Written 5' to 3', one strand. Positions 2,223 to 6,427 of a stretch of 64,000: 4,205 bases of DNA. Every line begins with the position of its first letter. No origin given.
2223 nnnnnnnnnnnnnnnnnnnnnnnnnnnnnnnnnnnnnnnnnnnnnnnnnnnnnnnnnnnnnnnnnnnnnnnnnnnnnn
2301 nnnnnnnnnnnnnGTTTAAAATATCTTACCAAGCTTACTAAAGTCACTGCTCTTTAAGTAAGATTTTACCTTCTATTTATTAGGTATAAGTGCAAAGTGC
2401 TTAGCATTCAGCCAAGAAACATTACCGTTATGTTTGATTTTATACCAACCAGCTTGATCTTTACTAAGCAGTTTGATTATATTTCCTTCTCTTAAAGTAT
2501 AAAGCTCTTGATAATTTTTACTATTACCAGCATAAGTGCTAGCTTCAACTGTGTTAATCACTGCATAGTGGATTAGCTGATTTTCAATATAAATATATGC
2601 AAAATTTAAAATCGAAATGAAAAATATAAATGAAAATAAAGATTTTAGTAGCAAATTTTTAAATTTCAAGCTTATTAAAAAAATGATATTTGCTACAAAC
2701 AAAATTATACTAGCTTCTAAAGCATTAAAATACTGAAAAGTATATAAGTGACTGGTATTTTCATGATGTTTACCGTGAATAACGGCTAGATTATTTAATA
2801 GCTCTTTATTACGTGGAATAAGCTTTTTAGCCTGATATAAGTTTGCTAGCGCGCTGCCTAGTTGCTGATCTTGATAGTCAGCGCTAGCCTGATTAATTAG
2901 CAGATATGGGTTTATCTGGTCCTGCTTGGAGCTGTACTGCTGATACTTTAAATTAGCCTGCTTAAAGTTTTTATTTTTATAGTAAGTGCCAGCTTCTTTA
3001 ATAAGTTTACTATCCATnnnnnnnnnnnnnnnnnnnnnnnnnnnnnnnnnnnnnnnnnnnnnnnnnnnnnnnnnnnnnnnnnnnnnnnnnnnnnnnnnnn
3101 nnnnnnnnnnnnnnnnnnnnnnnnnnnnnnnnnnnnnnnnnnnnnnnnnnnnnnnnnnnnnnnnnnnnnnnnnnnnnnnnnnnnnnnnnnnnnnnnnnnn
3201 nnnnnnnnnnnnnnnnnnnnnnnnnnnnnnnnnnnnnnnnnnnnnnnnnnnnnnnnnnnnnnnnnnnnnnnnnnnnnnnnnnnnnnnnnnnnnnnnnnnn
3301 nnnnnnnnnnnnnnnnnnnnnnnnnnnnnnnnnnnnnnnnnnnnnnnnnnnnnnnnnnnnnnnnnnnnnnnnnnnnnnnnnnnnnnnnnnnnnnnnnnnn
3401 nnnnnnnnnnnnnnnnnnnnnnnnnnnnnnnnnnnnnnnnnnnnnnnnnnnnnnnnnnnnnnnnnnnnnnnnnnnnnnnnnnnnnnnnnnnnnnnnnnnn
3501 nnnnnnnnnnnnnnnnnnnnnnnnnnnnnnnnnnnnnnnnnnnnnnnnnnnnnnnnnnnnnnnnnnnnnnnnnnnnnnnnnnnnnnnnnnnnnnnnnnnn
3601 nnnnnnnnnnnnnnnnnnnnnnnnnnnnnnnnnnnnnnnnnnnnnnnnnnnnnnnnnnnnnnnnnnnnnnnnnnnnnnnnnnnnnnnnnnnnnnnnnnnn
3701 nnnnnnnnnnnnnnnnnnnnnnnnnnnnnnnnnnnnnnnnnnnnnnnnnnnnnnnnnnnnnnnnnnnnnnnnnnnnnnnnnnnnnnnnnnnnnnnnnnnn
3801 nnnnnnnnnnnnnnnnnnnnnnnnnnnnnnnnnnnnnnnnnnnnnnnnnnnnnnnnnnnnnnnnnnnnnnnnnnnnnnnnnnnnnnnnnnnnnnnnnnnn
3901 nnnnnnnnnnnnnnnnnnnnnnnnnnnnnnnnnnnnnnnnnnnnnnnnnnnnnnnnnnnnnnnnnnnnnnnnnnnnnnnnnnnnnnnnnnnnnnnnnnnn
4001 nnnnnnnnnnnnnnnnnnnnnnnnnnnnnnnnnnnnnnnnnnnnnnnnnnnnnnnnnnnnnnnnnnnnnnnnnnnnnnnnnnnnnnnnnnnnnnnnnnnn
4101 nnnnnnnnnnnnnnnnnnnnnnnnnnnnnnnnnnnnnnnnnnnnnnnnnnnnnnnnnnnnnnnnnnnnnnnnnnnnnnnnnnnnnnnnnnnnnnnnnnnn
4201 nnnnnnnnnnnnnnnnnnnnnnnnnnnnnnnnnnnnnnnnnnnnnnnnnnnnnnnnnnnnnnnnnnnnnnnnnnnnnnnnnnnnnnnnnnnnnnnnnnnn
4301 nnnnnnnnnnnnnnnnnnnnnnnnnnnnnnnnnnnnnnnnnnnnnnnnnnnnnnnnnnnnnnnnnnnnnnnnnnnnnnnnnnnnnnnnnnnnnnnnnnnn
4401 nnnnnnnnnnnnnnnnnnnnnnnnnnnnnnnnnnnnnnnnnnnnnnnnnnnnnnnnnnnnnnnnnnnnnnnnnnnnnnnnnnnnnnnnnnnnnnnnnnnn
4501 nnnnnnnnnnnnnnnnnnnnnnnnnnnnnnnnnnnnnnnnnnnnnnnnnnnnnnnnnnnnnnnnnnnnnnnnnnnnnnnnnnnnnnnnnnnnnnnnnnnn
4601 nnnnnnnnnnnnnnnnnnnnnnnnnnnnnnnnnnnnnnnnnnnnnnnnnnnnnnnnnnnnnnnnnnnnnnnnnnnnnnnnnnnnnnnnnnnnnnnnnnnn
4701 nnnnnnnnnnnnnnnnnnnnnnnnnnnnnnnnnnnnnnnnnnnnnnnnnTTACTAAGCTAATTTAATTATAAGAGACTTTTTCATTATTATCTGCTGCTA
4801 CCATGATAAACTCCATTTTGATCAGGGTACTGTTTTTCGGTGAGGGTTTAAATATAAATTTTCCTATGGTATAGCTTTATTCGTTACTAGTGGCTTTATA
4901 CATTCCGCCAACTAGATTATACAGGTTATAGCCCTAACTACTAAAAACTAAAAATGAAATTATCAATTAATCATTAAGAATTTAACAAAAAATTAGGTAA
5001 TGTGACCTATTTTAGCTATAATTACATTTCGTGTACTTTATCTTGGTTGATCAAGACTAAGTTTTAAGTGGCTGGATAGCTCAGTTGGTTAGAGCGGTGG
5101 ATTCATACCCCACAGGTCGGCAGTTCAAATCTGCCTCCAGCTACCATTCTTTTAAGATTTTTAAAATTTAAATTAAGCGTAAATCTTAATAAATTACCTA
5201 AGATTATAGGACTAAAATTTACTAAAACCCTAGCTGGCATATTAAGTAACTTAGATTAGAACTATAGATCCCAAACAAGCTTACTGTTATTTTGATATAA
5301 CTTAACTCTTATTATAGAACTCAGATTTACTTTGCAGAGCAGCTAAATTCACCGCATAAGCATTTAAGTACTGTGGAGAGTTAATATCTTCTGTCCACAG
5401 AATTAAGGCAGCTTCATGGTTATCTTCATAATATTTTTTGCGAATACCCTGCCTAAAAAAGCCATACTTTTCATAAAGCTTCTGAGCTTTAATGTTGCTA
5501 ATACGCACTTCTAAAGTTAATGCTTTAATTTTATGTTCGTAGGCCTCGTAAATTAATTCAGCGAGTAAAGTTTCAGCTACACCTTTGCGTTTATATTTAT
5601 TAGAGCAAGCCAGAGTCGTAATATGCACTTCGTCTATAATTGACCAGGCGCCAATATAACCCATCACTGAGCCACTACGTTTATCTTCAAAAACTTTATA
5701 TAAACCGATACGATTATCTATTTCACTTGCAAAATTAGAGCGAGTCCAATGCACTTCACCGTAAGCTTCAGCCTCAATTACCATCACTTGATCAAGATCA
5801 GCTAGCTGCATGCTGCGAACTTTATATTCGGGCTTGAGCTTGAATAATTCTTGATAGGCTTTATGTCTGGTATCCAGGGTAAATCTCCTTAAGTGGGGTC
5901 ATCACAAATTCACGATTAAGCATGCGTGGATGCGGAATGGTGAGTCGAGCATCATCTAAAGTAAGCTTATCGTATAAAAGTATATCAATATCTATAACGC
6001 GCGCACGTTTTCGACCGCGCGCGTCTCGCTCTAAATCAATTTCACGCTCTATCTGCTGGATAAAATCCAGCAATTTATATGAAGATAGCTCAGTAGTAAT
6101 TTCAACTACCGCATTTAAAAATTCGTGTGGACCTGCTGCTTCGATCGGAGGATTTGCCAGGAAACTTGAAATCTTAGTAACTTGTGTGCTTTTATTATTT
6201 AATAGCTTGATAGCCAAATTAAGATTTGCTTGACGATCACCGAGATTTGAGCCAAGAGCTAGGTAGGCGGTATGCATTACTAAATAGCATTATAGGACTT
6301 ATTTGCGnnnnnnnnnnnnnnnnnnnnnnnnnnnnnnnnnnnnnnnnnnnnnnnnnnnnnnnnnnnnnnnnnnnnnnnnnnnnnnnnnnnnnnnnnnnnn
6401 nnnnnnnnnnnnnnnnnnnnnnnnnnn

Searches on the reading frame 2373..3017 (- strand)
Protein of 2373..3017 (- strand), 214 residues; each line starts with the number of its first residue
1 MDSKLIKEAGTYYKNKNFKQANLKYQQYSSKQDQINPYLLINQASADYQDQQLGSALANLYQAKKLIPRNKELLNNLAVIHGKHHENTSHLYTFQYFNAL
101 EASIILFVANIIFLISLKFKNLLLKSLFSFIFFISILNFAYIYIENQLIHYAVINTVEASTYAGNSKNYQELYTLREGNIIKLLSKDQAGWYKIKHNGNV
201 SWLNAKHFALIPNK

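Call 30: search_protein_families(library=pfam, proteins=[window:2373-3017:-], max_evalue=0.01)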
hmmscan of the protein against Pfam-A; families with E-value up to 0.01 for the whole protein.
window:2373-3017:- (214 aa): 2 families
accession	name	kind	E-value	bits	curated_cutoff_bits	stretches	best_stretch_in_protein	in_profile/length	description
PF08239.17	SH3_3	-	5.7e-05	23.6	27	1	163-206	7-51/54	Bacterial SH3 domain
PF00018.34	SH3_1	-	0.0049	16.9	22.9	0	174-198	15-39/48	SH3 domain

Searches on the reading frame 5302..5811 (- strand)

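Call 30: search_protein_families(library=pfam, proteins=[window:5302-5811:-], max_evalue=0.01)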
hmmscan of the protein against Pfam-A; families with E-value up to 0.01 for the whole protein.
window:5302-5811:- (169 aa): 6 families
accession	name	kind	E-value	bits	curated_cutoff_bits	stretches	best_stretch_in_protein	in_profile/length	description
PF00583.31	Acetyltransf_1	-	2.2e-14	54.1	20.7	1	20-118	14-116/116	Acetyltransferase (GNAT) family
PF13673.13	Acetyltransf_10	-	9.3e-12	45.5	23.6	1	34-120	25-109/128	Acetyltransferase (GNAT) domain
PF13508.13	Acetyltransf_7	-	1e-09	39.1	27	1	41-118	8-82/84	Acetyltransferase (GNAT) domain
PF13302.13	Acetyltransf_3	-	3.8e-06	28.1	25.4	1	22-118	40-137/138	Acetyltransferase (GNAT) domain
PF08445.16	FR47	-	1.2e-05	25.7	22.1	1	63-119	23-78/86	FR47-like protein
PF13420.13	Acetyltransf_4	-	0.00031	21.2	24.3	1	37-133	51-149/155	Acetyltransferase (GNAT) domain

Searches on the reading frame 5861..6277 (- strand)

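Call 30: search_protein_families(library=pfam, proteins=[window:5861-6277:-], max_evalue=0.01)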
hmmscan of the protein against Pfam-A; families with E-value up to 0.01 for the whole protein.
window:5861-6277:- (138 aa): 1 family
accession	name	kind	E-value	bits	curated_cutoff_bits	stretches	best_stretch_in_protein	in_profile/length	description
PF01288.25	HPPK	-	1.2e-35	122.8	25.7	1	5-134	1-116/116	7,8-dihydro-6-hydroxymethylpterin-pyrophosphokinase (HPPK)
